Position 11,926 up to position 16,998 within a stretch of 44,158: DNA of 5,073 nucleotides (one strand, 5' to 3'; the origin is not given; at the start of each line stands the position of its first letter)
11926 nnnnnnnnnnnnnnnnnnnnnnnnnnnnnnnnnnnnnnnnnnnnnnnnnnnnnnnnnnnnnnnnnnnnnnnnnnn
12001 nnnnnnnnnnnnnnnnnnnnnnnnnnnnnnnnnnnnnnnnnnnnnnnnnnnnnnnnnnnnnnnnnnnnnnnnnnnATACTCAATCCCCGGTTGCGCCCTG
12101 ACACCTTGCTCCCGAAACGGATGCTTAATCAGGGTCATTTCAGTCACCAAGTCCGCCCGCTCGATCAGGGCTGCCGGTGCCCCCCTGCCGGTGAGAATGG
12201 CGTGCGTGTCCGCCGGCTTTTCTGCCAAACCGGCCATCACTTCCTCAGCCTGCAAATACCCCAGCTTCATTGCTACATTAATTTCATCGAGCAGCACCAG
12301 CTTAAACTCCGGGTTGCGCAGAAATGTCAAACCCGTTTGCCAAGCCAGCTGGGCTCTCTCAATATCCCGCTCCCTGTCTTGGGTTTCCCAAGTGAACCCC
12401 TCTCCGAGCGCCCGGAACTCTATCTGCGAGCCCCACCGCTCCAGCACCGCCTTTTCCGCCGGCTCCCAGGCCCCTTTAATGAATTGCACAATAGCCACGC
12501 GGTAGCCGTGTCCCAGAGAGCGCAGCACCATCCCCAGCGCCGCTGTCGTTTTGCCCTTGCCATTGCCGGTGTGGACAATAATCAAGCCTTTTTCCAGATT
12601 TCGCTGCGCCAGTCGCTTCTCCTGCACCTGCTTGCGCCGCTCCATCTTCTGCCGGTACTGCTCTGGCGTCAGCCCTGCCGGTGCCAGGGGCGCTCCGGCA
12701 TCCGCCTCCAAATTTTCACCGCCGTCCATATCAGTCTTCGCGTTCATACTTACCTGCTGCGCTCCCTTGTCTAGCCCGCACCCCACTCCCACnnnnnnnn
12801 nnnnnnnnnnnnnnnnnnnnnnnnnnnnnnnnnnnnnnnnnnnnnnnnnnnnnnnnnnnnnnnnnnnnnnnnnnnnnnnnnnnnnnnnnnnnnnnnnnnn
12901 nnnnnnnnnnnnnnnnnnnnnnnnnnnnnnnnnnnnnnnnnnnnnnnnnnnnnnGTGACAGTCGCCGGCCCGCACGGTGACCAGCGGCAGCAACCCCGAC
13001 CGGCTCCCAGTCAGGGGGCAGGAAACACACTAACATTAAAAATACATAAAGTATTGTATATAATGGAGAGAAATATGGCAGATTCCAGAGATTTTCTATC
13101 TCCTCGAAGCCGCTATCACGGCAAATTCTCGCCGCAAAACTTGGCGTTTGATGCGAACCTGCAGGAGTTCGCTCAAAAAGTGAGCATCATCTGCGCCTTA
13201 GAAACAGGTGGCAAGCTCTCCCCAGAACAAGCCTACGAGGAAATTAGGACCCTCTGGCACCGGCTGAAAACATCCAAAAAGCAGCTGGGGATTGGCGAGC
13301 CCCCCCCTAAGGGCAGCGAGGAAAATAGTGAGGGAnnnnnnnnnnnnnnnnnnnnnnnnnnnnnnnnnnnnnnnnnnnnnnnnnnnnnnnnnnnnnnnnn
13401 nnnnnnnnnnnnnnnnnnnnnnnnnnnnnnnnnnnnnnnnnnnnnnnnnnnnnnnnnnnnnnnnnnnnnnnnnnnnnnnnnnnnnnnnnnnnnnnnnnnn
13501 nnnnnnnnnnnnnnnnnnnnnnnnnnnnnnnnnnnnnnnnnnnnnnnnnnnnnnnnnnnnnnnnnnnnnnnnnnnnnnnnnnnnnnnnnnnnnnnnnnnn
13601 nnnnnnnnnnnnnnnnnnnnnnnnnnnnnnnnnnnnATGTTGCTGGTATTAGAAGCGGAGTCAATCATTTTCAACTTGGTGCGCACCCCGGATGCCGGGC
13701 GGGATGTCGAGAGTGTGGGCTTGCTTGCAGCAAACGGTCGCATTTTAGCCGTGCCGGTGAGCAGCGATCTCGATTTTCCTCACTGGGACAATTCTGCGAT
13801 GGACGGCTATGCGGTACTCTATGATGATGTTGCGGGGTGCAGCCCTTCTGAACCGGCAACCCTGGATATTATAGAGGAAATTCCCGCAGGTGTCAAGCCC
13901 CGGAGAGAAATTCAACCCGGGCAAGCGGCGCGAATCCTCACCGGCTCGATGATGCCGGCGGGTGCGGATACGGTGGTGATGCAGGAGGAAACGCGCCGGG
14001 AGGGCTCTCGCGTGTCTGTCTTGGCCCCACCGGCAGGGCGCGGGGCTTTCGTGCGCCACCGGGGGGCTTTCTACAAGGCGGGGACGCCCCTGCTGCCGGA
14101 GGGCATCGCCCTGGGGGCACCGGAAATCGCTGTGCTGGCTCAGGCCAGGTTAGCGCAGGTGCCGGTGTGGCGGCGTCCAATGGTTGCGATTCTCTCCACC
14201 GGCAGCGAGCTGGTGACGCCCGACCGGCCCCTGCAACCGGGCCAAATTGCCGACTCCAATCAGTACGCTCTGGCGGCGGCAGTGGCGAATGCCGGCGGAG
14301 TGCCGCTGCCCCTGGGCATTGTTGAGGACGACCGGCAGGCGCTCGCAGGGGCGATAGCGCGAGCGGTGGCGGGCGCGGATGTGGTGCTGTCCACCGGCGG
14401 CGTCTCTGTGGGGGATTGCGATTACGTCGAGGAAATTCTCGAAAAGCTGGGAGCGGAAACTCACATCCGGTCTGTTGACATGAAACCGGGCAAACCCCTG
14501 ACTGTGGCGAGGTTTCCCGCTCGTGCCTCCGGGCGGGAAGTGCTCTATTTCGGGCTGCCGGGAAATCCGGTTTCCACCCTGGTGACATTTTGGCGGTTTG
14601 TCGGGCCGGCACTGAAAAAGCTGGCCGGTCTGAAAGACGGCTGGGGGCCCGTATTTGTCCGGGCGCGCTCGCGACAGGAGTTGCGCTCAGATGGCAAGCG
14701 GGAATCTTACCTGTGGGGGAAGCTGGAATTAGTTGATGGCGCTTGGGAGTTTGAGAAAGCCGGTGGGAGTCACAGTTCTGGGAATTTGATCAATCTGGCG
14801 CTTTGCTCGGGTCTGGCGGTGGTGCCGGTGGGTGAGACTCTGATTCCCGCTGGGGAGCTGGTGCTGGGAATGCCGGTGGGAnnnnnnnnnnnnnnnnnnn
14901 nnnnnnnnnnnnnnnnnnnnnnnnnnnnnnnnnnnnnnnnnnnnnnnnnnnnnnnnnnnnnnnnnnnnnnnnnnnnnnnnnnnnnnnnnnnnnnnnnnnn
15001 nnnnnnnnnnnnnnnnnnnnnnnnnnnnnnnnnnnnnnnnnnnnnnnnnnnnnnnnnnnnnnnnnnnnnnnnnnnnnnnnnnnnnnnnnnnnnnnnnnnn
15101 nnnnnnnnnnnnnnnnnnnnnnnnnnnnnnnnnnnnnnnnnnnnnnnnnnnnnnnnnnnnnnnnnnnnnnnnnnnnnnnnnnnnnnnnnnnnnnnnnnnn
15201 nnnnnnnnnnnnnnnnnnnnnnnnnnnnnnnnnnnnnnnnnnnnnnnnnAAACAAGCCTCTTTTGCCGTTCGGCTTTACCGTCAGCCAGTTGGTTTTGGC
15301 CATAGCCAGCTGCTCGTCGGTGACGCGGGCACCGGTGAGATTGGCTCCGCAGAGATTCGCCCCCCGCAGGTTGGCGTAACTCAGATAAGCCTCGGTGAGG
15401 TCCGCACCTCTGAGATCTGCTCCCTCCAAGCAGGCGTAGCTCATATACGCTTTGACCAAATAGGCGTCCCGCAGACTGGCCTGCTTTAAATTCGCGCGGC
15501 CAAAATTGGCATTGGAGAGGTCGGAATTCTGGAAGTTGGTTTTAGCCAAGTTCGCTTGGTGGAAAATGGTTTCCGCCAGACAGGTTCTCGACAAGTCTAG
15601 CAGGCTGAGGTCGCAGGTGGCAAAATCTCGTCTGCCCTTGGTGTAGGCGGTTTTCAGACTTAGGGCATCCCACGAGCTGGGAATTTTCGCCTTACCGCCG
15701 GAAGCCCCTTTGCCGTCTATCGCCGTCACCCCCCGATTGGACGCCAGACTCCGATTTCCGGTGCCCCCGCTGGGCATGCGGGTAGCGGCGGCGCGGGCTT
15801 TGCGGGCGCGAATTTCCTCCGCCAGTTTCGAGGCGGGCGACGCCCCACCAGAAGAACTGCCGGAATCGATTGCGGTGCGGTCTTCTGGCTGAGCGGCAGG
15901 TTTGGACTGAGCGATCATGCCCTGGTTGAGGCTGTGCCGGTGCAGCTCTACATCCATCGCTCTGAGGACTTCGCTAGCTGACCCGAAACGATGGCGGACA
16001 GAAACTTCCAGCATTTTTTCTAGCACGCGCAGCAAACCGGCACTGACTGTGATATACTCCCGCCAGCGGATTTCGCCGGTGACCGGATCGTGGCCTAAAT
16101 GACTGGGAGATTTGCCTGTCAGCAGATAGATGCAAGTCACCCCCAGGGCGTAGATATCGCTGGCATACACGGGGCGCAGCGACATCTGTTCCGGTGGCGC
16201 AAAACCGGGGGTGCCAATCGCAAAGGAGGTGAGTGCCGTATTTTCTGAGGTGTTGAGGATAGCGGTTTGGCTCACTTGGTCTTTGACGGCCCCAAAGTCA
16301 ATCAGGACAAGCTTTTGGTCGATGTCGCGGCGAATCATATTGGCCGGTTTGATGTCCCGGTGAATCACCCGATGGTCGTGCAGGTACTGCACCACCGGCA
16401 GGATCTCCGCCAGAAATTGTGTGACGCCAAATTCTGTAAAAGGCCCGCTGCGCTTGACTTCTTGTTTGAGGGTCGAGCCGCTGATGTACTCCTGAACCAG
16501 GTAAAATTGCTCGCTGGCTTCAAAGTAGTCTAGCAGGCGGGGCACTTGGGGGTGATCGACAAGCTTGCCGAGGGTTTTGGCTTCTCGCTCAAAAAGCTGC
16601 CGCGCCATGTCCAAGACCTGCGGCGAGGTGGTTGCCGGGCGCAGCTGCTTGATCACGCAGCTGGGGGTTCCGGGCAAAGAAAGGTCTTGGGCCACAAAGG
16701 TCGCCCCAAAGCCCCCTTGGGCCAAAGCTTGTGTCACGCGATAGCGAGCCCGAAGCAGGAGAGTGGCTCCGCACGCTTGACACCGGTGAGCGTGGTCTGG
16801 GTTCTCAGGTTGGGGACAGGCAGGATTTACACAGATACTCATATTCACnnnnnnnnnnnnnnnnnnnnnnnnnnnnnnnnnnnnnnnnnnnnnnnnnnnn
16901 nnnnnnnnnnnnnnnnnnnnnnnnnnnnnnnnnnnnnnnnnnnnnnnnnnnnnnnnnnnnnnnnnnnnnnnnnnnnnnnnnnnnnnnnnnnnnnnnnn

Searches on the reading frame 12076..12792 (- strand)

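Call 38: search_protein_families(library=pfam, proteins=[window:12076-12792:-], max_evalue=0.001)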
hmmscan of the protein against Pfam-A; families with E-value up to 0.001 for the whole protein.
window:12076-12792:- (239 aa): 2 families
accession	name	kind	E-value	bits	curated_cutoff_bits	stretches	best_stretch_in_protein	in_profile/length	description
PF02572.21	CobA_CobO_BtuR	-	1.2e-64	218.1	25.7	1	67-239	1-172/172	ATP:corrinoid adenosyltransferase BtuR/CobO/CobP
PF12557.13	Co_AT_N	-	1.1e-07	32.1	21.4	1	42-61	5-26/26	Cob(I)alamin adenosyltransferase N terminal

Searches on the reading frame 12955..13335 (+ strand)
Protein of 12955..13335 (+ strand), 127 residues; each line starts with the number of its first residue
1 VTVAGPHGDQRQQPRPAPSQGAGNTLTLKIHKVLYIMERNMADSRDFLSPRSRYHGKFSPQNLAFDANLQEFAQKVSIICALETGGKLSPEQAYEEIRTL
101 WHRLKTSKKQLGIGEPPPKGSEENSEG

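Call 38: search_protein_families(library=pfam, proteins=[window:12955-13335:+], max_evalue=0.001)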
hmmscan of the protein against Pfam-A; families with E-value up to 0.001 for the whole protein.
window:12955-13335:+ (127 aa): 1 family
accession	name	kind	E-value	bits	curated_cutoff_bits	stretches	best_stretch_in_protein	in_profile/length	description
PF23856.1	DUF7219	-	1e-31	108.8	27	1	58-117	1-60/61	Family of unknown function (DUF7219)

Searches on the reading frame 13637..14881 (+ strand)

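Call 38: search_protein_families(library=pfam, proteins=[window:13637-14881:+], max_evalue=0.001)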
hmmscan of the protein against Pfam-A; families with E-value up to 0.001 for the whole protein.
window:13637-14881:+ (415 aa): 3 families
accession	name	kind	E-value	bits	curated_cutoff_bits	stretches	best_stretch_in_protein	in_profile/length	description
PF03453.22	MoeA_N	-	2.2e-39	135.2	30.8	1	6-169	5-158/160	MoeA N-terminal region (domain I and II)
PF00994.29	MoCF_biosynth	-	4e-32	111.3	26.6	1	184-328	1-144/144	Probable molybdopterin binding domain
PF03454.20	MoeA_C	-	3.6e-09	37.1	22.1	1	342-410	1-68/72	MoeA C-terminal region (domain IV)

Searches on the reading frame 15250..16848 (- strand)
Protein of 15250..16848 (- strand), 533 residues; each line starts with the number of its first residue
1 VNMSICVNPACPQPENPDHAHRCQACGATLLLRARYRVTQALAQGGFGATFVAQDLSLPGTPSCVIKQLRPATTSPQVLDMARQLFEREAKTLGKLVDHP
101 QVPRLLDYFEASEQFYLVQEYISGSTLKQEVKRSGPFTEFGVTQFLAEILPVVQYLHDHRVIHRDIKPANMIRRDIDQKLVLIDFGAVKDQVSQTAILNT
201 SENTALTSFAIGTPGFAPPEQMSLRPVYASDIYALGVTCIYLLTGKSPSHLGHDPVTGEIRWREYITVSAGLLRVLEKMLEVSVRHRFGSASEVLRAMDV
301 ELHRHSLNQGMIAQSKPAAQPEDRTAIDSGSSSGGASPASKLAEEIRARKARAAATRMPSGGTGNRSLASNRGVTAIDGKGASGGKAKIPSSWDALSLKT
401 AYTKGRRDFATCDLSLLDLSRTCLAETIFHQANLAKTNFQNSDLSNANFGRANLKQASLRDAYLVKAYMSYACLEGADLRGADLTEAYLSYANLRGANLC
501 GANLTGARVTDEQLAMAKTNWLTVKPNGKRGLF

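Call 38: search_protein_families(library=pfam, proteins=[window:15250-16848:-], max_evalue=0.001)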
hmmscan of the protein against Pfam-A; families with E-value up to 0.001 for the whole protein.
window:15250-16848:- (533 aa): 7 families
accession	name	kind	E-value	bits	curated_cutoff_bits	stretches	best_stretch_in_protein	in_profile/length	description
PF00069.31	Pkinase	-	4.5e-34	118.5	31.7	1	37-294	2-257/263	Protein kinase domain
PF00805.28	Pentapeptide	-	2.3e-25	88.2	20.2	3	442-481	1-40/40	Pentapeptide repeats (8 copies)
PF07714.23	PK_Tyr_Ser-Thr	-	1.1e-16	61.3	23.1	1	39-249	4-205/258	Protein tyrosine and serine/threonine kinase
PF13599.13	Pentapeptide_4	-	1e-10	41.9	38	2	433-507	2-76/78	Pentapeptide repeat region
PF13576.12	Pentapeptide_3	-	1.8e-07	31.7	27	0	426-462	3-42/48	Pentapeptide repeats (9 copies)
PF03109.22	ABC1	-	1.6e-05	24.6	22.9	1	102-191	132-217/244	ABC1 atypical kinase-like domain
PF01636.29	APH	-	8.4e-05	22.9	23.2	0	156-186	165-195/239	Phosphotransferase enzyme family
